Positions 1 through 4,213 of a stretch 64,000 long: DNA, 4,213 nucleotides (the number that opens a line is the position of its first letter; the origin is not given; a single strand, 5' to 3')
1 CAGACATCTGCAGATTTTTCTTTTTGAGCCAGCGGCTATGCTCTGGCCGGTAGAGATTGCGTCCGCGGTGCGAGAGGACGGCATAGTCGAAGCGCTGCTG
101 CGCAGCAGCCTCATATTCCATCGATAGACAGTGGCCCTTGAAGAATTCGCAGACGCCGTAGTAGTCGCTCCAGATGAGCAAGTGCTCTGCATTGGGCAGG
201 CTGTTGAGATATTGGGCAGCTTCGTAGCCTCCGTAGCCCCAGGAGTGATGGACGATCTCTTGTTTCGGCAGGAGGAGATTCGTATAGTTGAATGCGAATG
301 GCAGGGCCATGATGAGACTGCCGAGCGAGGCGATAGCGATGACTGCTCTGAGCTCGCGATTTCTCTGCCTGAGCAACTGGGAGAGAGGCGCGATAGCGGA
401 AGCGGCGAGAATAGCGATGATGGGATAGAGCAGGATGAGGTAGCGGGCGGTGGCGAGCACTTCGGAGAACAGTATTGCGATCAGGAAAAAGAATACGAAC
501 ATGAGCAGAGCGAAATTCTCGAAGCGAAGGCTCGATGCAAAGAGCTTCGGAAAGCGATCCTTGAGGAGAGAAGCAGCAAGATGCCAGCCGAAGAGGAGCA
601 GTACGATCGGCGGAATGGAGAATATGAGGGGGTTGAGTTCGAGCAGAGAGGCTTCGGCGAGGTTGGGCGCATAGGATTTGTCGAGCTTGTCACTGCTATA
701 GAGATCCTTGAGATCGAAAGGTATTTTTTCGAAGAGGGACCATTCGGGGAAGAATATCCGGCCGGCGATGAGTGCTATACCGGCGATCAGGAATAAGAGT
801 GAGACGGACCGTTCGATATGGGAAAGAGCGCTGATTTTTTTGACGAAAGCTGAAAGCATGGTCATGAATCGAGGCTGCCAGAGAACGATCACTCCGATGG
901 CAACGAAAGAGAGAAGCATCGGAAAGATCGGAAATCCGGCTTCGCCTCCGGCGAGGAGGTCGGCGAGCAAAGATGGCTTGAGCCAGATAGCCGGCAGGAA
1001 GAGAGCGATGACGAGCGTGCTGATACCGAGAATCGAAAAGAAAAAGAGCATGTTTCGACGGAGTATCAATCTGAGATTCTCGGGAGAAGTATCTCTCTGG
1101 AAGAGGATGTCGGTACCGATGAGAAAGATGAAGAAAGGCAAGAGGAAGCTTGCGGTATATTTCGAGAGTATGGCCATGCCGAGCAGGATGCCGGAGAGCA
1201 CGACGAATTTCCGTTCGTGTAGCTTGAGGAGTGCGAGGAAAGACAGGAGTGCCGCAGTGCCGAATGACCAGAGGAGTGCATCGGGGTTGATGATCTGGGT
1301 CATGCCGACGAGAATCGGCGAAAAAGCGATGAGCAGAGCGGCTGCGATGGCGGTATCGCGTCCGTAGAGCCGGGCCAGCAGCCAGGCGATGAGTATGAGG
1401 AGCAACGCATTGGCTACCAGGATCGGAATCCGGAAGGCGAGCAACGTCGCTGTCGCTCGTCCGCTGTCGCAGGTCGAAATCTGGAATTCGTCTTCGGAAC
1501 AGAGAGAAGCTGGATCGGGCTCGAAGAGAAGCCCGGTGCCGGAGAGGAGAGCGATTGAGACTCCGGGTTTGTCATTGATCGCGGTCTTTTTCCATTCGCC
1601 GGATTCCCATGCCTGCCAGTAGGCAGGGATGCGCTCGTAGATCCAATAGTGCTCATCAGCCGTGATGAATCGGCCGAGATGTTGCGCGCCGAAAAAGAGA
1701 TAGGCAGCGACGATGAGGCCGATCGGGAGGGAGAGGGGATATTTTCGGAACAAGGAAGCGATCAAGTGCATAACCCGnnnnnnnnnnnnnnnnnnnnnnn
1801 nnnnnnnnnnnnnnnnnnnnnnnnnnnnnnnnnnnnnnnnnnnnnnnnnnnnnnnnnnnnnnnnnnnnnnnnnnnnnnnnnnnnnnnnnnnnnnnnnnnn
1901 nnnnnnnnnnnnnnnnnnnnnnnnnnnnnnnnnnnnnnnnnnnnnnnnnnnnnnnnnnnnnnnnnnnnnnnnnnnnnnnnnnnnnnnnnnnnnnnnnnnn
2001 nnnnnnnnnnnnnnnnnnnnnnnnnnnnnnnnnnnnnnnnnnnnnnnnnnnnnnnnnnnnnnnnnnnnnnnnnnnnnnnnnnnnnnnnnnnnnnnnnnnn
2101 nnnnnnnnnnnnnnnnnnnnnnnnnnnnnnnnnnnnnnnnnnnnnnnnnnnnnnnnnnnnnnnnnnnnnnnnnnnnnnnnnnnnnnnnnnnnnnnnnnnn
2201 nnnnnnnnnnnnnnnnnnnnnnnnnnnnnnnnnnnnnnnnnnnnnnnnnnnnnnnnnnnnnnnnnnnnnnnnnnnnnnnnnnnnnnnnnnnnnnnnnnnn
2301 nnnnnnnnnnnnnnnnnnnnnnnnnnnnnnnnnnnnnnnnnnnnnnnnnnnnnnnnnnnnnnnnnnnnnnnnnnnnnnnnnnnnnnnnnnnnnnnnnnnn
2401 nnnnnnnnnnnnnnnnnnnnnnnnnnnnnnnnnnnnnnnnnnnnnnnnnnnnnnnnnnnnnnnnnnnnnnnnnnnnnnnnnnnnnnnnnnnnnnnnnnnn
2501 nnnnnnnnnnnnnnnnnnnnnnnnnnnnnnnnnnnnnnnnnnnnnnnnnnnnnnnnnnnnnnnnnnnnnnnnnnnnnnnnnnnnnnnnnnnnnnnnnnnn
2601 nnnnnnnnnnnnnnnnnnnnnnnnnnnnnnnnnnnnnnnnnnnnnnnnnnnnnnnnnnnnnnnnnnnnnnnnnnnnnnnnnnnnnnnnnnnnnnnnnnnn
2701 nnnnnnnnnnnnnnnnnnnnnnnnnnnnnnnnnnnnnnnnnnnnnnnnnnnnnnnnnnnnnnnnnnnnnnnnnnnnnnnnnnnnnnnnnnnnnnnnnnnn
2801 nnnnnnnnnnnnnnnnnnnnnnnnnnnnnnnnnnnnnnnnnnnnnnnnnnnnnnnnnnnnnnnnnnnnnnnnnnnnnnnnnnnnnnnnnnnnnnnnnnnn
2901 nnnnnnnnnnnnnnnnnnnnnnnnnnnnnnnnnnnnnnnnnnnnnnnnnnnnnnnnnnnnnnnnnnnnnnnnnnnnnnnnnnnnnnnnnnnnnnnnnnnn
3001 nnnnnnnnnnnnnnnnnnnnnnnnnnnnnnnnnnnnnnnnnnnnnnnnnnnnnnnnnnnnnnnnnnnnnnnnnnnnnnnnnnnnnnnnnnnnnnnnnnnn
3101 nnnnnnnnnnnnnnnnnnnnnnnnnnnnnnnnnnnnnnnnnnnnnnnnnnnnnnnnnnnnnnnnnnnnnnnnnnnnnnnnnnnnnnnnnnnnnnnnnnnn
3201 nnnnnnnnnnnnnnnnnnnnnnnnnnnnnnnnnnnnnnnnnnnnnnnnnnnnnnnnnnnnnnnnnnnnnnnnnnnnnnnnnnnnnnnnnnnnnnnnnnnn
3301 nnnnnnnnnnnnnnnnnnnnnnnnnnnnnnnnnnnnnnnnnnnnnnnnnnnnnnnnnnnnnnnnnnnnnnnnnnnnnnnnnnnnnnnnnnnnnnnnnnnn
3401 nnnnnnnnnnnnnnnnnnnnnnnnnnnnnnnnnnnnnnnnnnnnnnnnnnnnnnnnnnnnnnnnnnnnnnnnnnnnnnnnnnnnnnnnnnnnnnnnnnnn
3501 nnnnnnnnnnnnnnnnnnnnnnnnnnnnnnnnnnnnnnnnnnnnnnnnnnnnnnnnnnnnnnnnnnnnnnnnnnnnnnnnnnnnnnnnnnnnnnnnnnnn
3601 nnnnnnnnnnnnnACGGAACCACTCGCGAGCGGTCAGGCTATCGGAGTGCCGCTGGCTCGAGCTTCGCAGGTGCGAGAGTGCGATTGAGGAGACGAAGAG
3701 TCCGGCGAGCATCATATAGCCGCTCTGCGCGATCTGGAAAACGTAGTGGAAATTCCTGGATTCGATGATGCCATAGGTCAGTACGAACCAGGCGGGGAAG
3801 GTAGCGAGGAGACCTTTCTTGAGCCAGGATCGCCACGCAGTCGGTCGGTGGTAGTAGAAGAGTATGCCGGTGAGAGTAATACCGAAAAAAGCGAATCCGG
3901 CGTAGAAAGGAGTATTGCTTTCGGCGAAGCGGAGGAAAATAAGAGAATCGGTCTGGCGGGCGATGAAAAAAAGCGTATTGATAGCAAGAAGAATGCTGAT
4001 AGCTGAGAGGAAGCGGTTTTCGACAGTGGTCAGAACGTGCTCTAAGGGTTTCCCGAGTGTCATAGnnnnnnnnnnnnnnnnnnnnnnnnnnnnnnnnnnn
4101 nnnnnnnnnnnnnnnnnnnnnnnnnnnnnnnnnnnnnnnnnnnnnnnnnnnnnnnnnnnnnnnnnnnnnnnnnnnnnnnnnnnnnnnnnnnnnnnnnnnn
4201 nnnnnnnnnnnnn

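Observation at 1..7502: Tandem array of four paralogous GT-C (PMT/ArnT-like) membrane glycosyltransferases, one N-terminally truncated and one invisible to the ORF track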

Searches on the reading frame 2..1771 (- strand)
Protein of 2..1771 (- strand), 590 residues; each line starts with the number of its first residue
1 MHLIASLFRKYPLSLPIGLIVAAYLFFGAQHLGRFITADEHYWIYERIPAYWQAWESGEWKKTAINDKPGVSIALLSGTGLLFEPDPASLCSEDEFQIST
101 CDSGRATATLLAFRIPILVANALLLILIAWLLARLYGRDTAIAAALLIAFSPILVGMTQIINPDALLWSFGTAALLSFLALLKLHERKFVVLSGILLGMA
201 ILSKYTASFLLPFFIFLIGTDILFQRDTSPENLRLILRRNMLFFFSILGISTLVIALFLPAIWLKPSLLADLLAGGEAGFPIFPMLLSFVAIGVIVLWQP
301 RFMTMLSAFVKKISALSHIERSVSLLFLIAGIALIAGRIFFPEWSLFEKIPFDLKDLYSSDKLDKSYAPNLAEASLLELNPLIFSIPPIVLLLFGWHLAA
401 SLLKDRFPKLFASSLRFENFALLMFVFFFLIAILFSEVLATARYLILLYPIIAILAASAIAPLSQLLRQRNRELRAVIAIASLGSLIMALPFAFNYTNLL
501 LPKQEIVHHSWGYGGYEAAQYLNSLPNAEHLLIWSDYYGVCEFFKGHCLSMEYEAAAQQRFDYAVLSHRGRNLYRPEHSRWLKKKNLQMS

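Call 7: search_protein_families(library=pfam, proteins=[window:2-1771:-], max_evalue=1)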
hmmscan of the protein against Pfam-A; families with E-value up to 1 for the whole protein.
window:2-1771:- (590 aa): 2 families
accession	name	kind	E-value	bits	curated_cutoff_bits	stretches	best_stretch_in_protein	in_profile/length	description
PF13231.12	PMT_2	-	3.8e-14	53.6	26.1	1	111-220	22-132/160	Dolichyl-phosphate-mannose-protein mannosyltransferase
PF18936.5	DUF5684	-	0.16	13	27.4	1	107-155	21-67/81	Family of unknown function (DUF5684)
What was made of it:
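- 1..1771 (-): G1: GT-C glycosyltransferase, short-form paralogue of G2. The window holds residues 1-590; the complete protein is 619 aa. PMT_2 E 3.8e-14 (call 7).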

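Call 8: search_protein_families(library=ncbifam, proteins=[window:2-1771:-], max_evalue=1)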
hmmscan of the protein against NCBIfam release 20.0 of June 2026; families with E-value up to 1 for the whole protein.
window:2-1771:- (590 aa): 1 family
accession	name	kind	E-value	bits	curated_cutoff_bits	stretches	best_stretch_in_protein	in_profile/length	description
TIGR03663.1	TIGR03663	subfamily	1.4e-07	31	126.25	1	112-271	72-235/435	flippase activity-associated protein Agl23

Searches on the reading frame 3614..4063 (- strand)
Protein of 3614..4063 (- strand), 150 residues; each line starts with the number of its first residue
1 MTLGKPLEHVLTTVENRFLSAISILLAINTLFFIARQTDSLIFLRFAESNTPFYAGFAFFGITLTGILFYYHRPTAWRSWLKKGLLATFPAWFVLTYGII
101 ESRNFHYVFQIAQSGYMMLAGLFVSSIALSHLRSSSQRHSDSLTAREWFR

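Call 53: search_protein_families(library=pfam, alignment_id=A3, max_evalue=10)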
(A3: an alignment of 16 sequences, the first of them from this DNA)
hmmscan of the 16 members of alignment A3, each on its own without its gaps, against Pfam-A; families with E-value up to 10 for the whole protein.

A. member 1, seq(150 aa): 1 family
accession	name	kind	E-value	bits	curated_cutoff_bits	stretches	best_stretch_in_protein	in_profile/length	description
PF17178.9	MASE5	-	0.036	14.3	25.2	1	21-110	10-104/192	Membrane-associated sensor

B. families by the number of members that match (of 16 scanned): 40 families (the first 25 are shown)
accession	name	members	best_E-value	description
PF09843.14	DUF2070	8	0.011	Predicted membrane protein (DUF2070)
PF19589.4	DUF6095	5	0.0026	Family of unknown function (DUF6095)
PF09925.14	DUF2157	5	0.0037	Predicted membrane protein (DUF2157)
PF06170.17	DUF983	3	0.013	Protein of unknown function (DUF983)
PF05569.17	Peptidase_M56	2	0.017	BlaR1 peptidase M56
PF23778.1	Phage_holin_2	2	0.65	Putative phage holin family 2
PF01529.25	DHHC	2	1.7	DHHC palmitoyltransferase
PF03419.18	Peptidase_U4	1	0.00043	Sporulation factor SpoIIGA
PF25266.1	DUF7865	1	0.0047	Domain of unknown function (DUF7865)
PF13886.12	TM7S3_TM198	1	0.0082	TM7S3/TM198-like domain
PF01545.26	Cation_efflux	1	0.014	Cation efflux family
PF03620.19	IBV_3C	1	0.019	IBV 3C protein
PF05875.18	Ceramidase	1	0.035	Ceramidase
PF17178.9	MASE5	1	0.036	Membrane-associated sensor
PF07690.21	MFS_1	1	0.041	Major Facilitator Superfamily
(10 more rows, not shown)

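Call 60: search_protein_representatives(alignment_id=A3)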
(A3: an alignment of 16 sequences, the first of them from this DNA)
Query: 16 sequences, 144 profile positions. Proteins with E-value up to 0.001 (for the whole library): 39; up to 1e-10: 14; up to 1e-30: 2. The best 39 are listed.
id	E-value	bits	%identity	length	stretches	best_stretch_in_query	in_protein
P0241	7.2e-52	191.3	-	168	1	1-143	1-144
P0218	1.2e-32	128.9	-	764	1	7-142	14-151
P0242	3.3e-27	111.3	-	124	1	19-120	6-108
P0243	4.3e-27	110.9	-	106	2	62-139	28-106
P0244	2.8e-24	101.8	-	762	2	1-143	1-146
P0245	2.3e-20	89.1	-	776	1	6-143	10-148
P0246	6.1e-19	84.5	-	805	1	13-129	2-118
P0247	1.0e-18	83.8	-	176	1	4-120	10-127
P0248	2.5e-17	79.3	-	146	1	2-143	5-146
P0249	1.8e-15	73.2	-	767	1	3-142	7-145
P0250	2.4e-15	72.8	-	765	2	3-144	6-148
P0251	1.5e-14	70.3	-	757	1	1-143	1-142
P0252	8.6e-13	64.6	-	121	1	4-114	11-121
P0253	1.8e-11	60.3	-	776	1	2-123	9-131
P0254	2.2e-10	56.7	-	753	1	14-142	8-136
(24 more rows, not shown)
